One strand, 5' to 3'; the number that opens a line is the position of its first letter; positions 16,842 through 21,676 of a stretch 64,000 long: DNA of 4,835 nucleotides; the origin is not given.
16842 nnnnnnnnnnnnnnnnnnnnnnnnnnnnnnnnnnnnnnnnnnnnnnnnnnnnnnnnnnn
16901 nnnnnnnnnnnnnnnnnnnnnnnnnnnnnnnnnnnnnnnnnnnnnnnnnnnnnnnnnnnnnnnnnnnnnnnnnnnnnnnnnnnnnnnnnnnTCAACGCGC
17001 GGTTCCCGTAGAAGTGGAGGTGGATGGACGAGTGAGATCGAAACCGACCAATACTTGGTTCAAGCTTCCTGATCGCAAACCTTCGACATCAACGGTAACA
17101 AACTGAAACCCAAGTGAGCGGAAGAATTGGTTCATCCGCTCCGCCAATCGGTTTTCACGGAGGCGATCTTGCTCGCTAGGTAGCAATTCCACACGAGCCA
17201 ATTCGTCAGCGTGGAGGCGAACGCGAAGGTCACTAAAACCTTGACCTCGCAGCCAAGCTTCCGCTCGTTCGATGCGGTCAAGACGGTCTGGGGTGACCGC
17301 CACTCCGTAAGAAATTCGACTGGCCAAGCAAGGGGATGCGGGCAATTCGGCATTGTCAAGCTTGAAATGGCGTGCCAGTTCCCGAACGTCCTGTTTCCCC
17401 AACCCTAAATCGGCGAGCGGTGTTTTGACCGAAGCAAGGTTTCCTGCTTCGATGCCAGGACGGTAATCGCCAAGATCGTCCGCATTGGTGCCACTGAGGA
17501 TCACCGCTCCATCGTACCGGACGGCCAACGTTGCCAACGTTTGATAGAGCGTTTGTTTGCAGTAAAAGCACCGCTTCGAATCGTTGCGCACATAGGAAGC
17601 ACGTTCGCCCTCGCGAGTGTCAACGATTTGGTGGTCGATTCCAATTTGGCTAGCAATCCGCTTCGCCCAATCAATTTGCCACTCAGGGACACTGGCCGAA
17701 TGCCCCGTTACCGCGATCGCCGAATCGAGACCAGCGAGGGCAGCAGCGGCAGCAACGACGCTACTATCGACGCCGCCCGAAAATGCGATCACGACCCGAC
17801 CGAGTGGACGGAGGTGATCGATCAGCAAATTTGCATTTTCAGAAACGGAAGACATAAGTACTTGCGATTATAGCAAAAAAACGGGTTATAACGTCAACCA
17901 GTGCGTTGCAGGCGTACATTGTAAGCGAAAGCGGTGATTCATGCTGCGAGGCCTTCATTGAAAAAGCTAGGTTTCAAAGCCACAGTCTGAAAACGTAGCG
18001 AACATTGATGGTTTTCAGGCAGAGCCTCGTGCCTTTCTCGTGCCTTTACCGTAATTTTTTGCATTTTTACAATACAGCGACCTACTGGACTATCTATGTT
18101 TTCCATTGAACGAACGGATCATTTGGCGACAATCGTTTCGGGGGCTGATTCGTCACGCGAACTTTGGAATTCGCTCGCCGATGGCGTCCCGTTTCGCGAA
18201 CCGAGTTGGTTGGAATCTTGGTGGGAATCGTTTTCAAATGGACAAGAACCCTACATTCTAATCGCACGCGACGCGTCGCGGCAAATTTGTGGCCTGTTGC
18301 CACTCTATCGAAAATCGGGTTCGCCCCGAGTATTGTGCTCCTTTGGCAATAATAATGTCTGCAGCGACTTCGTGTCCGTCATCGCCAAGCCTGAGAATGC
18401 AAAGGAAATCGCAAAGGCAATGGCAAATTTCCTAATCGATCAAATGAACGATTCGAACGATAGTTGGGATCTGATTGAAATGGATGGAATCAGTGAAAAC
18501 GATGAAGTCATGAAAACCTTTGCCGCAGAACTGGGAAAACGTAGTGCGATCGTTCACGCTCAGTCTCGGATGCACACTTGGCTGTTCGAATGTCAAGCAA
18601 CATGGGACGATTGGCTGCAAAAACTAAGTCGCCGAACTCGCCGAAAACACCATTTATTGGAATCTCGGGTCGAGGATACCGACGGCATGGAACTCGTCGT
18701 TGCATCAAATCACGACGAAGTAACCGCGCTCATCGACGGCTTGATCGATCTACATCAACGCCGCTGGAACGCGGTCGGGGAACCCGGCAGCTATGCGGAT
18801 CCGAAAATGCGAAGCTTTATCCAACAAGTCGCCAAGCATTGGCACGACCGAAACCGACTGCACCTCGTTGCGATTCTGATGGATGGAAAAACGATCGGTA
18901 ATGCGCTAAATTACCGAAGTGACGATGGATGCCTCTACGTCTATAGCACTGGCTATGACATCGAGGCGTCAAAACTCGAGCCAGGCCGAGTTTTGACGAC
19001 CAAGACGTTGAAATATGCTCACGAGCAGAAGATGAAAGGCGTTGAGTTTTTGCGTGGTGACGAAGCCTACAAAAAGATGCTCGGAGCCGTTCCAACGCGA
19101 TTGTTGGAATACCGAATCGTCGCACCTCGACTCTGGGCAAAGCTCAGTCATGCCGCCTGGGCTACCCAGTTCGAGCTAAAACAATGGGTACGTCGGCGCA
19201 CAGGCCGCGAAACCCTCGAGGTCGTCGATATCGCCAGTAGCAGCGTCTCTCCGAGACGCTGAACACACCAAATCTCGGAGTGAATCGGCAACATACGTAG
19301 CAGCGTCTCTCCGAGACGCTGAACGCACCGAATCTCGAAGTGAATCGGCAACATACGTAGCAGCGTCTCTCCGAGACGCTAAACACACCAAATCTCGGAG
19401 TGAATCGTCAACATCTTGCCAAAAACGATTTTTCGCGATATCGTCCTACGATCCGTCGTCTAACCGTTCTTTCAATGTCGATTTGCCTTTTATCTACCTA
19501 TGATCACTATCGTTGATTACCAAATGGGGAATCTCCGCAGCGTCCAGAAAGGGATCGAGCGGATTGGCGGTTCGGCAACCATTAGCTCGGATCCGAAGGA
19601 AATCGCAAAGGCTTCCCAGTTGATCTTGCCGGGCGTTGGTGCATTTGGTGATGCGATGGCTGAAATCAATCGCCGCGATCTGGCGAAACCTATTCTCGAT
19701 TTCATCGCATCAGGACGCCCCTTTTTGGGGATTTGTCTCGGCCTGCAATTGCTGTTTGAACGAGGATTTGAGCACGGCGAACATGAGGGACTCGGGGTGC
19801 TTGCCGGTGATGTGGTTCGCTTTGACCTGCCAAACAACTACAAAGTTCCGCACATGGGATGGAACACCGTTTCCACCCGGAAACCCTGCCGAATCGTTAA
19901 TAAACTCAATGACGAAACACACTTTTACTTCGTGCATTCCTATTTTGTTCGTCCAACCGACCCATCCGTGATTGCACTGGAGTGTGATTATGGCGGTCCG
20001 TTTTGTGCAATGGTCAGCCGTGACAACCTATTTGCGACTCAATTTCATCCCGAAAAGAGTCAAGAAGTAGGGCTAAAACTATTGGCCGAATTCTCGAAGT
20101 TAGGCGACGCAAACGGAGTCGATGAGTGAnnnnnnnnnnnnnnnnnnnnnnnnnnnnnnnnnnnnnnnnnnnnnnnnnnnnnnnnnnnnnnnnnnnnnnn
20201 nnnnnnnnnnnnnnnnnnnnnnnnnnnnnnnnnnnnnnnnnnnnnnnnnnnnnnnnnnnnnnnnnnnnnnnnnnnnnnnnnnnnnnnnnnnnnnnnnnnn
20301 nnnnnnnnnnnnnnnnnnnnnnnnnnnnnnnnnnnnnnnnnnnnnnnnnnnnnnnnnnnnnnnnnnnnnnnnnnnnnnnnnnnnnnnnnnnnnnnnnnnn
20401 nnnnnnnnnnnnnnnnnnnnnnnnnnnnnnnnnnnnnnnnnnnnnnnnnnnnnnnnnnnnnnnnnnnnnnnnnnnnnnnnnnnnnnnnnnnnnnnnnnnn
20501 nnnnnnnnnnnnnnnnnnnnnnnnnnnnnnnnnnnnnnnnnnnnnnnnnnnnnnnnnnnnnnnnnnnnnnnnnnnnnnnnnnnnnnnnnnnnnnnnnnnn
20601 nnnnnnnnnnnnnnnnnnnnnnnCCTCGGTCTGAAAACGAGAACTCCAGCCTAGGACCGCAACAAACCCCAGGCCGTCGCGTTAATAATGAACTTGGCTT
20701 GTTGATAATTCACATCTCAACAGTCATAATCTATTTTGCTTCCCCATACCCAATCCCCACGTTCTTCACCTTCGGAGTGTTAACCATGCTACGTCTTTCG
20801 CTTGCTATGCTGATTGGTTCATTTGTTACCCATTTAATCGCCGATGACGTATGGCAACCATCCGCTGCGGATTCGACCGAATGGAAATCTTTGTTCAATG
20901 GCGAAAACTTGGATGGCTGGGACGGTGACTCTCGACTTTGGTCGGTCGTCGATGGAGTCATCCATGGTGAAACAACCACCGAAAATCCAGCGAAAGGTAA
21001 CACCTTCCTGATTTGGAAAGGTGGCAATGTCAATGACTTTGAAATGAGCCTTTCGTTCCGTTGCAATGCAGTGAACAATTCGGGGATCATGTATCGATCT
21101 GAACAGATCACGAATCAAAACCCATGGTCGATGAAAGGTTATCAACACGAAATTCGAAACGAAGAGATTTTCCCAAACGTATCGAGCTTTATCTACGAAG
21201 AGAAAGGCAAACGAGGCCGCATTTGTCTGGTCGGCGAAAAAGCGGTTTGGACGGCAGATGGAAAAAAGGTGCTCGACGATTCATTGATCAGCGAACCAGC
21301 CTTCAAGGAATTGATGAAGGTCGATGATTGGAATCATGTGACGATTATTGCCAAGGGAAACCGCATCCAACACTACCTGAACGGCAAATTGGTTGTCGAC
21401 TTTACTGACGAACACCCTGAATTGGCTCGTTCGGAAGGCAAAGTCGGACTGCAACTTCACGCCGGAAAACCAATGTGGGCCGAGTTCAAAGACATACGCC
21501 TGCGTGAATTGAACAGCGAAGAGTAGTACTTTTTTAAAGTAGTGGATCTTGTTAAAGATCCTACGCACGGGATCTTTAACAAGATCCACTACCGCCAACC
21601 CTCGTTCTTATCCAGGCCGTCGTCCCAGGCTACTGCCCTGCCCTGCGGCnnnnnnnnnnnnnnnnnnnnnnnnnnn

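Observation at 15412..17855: LarE (nickel-pincer cofactor sulfur insertase) translationally coupled to a transmembrane Ser/Thr kinase; LarB encoded 13 kb away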

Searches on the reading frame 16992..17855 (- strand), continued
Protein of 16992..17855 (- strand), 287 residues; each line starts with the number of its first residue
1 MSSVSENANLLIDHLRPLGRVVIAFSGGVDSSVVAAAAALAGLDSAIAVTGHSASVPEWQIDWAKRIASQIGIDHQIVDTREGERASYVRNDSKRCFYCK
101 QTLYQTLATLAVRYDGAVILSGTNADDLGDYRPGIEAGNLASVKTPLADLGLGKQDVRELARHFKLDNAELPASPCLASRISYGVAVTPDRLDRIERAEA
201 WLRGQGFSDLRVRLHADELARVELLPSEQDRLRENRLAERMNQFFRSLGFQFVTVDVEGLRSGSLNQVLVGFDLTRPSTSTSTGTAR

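Call 24: find_encoding_contigs(protein=P0102, flank=10000, max_places=1)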
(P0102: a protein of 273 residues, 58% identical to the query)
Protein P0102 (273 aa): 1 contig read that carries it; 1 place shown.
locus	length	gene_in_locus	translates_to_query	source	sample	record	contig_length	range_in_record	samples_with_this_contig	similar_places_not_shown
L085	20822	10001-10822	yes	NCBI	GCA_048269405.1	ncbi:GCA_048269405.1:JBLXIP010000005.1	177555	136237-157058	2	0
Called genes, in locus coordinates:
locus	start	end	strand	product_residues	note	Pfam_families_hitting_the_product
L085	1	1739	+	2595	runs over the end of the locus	PF18888:DUF5650, PF17803:Cadherin_4, PF17892:Cadherin_5, PF17963:Big_9, PF17803:Cadherin_4, PF17963:Big_9, PF03160:Calx-beta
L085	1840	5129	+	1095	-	PF12956:DUF3845 (faint), PF03160:Calx-beta, PF20579:LapA (faint), PF03160:Calx-beta, PF00404:Dockerin_1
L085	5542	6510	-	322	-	PF05150:Legionella_OMP, PF07585:BBP7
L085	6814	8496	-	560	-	PF03136:Pup_ligase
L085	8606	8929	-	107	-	-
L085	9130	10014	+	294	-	-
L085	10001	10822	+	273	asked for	PF02540:NAD_synthase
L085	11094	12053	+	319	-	-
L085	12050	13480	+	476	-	PF00724:Oxidored_FMN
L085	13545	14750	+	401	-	PF00406:ADK, PF13207:AAA_17 (faint)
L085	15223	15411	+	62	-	-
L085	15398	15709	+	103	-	PF05016:ParE_toxin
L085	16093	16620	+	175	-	PF04542:Sigma70_r2 (weak), PF08281:Sigma70_r4_2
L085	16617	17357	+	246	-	-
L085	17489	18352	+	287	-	-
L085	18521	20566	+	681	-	PF00133:tRNA-synt_1, PF01921:tRNA-synt_1f (faint), PF09334:tRNA-synt_1g, PF01406:tRNA-synt_1e (weak), PF08264:Anticodon_1 (weak), PF01588:tRNA_bind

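Call 25: search_solved_structures(query=A1, show_alignments=3)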
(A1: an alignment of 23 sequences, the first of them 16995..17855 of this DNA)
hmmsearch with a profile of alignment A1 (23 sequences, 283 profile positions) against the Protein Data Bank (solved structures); distinct sequences matched with E-value up to 0.001: 7.
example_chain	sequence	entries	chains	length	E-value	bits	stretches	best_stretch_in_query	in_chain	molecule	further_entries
6b2o_A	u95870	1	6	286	3.6e-57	196.7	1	4-276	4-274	ATP-utilizing enzyme of the PP-loopsuperfamily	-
5udq_A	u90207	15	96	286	3.9e-57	196.6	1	4-276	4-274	Lactate racemization operon protein LarE | ATP-utilizing enzyme of the PP-loopsuperfamily | Pyridinium-3,5-biscarboxylic acid mononucleotide sulfurtransferase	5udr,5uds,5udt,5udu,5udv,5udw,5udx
8cnz_A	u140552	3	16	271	9.2e-35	123.2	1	17-258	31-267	NAD_synthase domain-containing protein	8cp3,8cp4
6jp9_A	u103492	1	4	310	8.7e-09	38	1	11-202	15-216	GMP synthase [glutamine-hydrolyzing] subunit B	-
2dpl_A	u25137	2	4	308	9.1e-08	34.6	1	19-203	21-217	GMP synthase [glutamine-hydrolyzing] subunit B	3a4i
7mo6_A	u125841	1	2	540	0.00032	23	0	8-81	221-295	GMP synthase [glutamine-hydrolyzing]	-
2e18_A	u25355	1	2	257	0.00043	22.6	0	8-81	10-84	NH(3)-dependent NAD(+) synthetase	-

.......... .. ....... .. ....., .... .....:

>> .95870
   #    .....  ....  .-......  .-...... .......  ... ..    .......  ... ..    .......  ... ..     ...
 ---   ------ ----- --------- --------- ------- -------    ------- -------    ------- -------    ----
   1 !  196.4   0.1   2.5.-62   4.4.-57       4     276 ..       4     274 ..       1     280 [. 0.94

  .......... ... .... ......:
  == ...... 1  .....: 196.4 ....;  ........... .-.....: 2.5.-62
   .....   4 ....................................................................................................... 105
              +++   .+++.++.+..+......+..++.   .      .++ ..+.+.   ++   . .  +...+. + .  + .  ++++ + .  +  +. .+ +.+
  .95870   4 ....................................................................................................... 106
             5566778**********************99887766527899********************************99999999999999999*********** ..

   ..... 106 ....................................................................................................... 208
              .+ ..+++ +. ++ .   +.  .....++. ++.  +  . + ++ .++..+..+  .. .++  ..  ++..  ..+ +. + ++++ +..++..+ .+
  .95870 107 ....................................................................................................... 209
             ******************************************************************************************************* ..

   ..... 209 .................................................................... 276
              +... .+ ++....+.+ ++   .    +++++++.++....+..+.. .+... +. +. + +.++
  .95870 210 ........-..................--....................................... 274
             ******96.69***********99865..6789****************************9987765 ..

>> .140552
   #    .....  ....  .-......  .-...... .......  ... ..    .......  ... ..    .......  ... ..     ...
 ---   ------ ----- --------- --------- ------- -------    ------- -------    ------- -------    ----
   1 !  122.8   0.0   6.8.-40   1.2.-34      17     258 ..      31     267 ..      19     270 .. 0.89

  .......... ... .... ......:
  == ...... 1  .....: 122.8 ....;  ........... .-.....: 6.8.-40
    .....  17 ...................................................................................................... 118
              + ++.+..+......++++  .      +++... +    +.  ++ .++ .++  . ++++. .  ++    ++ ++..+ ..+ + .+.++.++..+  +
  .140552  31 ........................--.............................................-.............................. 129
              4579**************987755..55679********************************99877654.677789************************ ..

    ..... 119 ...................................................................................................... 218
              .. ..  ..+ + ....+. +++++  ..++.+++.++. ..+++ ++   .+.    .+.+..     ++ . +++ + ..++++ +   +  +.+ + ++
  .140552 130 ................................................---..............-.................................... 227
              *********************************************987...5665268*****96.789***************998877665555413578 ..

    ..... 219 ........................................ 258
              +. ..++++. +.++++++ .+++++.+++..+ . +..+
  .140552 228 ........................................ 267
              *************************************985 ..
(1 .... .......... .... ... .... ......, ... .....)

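Call 57: search_protein_families(library=pfam, proteins=[L081:9120-9983:+, L085:11094-12050:+], max_evalue=0.01)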
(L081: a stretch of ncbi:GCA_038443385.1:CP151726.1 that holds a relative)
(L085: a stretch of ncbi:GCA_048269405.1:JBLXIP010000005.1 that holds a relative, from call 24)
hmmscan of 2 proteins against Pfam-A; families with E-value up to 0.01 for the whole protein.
L081:9120-9983:+ (288 aa): 1 family
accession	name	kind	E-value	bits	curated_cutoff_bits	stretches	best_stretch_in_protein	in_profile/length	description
PF10672.15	Methyltrans_SAM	-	9.9e-08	32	27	1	111-196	123-208/286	S-adenosylmethionine-dependent methyltransferase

L085:11094-12050:+ (319 aa): 1 family
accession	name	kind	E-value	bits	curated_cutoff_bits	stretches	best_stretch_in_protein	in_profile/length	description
PF06187.17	DUF993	-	8.5e-05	22.1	24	1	25-280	51-330/382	Protein of unknown function (DUF993)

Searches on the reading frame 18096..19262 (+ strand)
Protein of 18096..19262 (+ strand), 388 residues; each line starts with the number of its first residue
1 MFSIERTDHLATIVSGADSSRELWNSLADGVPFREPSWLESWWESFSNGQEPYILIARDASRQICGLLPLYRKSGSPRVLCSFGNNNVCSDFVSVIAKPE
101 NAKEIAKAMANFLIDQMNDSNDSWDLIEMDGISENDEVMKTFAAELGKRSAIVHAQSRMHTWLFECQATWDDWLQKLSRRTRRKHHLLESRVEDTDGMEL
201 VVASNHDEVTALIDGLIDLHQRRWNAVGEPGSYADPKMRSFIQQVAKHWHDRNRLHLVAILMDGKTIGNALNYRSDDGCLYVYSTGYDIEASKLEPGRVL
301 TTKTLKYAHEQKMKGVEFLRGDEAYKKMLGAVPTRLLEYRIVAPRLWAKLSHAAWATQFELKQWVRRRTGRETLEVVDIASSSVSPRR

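Call 3: search_protein_families(library=pfam, proteins=[window:18096-19262:+])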
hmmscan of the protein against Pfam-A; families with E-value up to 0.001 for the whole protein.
window:18096-19262:+ (388 aa): 2 families
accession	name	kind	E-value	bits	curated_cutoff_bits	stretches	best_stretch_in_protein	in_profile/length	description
PF13480.13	Acetyltransf_6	-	6e-26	91.8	22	1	180-327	2-143/143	Acetyltransferase (GNAT) domain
PF04339.18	FemAB_like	-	8.7e-06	25.6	27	0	145-277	147-272/369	Peptidogalycan biosysnthesis/recognition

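Call 4: search_protein_families(library=ncbifam, proteins=[window:18096-19262:+])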
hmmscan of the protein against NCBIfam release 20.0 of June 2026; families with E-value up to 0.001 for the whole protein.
window:18096-19262:+ (388 aa): 0 families

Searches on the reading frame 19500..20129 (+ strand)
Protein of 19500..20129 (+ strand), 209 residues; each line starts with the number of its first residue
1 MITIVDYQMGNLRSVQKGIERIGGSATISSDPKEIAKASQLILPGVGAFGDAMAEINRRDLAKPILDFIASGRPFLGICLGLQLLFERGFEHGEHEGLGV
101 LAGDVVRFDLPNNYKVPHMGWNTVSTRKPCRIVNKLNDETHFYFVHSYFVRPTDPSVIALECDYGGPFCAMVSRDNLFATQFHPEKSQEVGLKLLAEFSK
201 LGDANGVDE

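Call 8: search_protein_families(library=ncbifam, proteins=[window:19500-20129:+], max_evalue=0.00001)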
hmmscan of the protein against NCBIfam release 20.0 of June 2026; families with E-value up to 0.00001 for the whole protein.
window:19500-20129:+ (209 aa): 7 families
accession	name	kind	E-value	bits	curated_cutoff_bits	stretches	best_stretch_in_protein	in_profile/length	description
TIGR01855.1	IMP_synth_hisH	equivalog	2.5e-69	233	105.4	1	2-200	1-197/198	imidazole glycerol phosphate synthase subunit HisH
NF010608.0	PRK14004.1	equivalog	1.3e-46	158.9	216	1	1-200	1-208/210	imidazole glycerol phosphate synthase subunit HisH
TIGR01737.1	FGAM_synth_I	equivalog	6.7e-07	28.9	177.8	1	28-93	31-99/228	phosphoribosylformylglycinamidine synthase I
TIGR00888.1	guaA_Nterm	equivalog_domain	2e-06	27.4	172.15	0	68-200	66-182/188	glutamine-hydrolyzing GMP synthase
NF001975.0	PRK00758.1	equivalog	2.1e-06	27.5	198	0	2-86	4-82/185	GMP synthase subunit A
TIGR03800.1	PLP_synth_Pdx2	equivalog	2.8e-06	27.4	105.55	0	10-189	9-175/184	pyridoxal 5'-phosphate synthase glutaminase subunit PdxT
NF001989.1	PRK00784.1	equivalog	4.1e-06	25.7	273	1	29-102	278-356/480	cobyric acid synthase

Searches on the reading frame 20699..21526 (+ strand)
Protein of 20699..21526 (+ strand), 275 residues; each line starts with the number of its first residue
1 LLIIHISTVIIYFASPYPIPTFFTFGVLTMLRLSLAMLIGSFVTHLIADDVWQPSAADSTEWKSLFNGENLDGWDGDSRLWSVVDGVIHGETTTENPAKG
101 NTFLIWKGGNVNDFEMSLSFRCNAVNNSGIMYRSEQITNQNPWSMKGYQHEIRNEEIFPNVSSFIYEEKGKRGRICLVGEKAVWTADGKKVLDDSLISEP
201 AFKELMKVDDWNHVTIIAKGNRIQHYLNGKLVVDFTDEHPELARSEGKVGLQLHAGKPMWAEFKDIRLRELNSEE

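Call 9: search_protein_families(library=pfam, proteins=[window:20699-21526:+], max_evalue=0.0001)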
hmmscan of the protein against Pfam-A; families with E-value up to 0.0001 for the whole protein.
window:20699-21526:+ (275 aa): 1 family
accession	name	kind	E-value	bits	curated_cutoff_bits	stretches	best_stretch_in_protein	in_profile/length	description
PF06439.18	3keto-disac_hyd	-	2.6e-42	145.4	26.8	1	61-269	1-187/187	3-keto-disaccharide hydrolase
